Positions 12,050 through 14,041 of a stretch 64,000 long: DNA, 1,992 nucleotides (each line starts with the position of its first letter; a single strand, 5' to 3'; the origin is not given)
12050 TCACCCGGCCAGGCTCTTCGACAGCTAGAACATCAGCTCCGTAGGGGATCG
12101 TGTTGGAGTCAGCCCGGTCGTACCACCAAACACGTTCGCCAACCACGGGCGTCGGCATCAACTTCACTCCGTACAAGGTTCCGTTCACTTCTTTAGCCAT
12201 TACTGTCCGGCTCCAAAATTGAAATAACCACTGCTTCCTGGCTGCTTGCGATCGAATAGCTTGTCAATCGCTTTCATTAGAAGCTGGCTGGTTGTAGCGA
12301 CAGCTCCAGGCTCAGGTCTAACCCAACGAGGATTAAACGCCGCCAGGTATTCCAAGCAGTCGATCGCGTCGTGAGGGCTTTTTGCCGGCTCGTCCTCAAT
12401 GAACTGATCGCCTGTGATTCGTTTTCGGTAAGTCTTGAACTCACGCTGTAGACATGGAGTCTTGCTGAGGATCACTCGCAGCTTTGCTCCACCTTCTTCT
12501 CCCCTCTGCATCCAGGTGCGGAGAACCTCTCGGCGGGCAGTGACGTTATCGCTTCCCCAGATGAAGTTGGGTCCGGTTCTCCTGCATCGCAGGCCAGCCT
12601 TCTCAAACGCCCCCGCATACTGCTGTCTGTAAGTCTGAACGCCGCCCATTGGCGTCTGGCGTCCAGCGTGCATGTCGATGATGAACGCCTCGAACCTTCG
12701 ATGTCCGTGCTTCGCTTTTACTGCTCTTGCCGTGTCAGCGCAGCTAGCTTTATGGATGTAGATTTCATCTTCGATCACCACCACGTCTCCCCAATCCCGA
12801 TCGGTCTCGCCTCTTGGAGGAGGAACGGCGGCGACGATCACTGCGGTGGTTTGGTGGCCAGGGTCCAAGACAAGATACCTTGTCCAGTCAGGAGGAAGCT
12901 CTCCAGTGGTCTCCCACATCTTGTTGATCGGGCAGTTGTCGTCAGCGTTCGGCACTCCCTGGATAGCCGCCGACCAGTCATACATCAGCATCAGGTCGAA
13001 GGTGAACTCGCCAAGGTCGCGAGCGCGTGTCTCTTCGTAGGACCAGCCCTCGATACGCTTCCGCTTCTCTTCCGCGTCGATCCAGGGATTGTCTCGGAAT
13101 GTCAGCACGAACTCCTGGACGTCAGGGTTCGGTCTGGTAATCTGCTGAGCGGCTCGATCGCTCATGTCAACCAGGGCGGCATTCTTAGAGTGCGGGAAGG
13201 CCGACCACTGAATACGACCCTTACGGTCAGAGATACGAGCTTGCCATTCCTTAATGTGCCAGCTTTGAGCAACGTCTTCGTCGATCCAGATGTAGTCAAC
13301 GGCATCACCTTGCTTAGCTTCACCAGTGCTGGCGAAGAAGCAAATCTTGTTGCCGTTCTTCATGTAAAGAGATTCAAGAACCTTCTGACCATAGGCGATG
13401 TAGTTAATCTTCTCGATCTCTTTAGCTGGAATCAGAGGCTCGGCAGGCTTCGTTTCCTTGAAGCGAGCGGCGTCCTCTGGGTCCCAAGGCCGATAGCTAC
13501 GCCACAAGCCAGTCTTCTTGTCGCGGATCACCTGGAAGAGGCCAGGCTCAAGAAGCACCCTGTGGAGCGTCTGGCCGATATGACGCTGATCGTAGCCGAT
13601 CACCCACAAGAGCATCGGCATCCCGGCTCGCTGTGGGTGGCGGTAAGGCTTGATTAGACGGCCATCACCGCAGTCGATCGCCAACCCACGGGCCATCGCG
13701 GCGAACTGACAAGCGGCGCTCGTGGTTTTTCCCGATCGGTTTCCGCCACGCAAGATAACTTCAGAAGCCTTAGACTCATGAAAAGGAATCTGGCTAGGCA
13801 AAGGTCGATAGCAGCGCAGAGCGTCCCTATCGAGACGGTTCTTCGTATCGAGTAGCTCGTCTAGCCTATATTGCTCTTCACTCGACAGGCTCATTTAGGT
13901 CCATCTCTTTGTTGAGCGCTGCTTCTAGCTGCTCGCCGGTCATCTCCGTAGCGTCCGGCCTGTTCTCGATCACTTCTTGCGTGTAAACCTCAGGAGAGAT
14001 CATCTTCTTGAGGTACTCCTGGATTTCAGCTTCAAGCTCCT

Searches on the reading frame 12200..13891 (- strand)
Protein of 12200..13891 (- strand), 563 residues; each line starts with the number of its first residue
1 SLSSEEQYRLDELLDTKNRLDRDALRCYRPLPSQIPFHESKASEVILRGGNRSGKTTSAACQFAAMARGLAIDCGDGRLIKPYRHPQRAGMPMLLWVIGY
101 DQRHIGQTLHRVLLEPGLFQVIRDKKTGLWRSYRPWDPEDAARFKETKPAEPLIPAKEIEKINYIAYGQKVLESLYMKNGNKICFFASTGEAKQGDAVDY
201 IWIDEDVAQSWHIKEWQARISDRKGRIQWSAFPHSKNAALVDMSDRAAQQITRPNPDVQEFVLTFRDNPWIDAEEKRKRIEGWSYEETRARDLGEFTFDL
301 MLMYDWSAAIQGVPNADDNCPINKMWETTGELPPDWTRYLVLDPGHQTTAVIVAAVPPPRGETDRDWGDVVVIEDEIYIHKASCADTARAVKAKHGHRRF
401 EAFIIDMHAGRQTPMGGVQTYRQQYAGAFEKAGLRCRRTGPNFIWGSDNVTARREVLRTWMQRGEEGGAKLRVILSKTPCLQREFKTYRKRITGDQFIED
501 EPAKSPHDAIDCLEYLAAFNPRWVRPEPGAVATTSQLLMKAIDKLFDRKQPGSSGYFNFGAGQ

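Call 10: search_protein_families(library=pfam, proteins=[window:12200-13891:-], max_evalue=0.001)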
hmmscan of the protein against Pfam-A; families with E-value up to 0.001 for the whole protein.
window:12200-13891:- (563 aa): 1 family
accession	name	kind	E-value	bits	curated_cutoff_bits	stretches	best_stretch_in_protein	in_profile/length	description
PF03237.21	Terminase_6N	-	5.7e-05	23.3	22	1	158-296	57-200/215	Terminase large subunit, T4likevirus-type, N-terminal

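Call 24: search_dna_similar(query=window:12200-13891:-, collection=phages, mode=protein, max_rows=25)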
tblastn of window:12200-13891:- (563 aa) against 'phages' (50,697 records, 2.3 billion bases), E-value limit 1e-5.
No match.
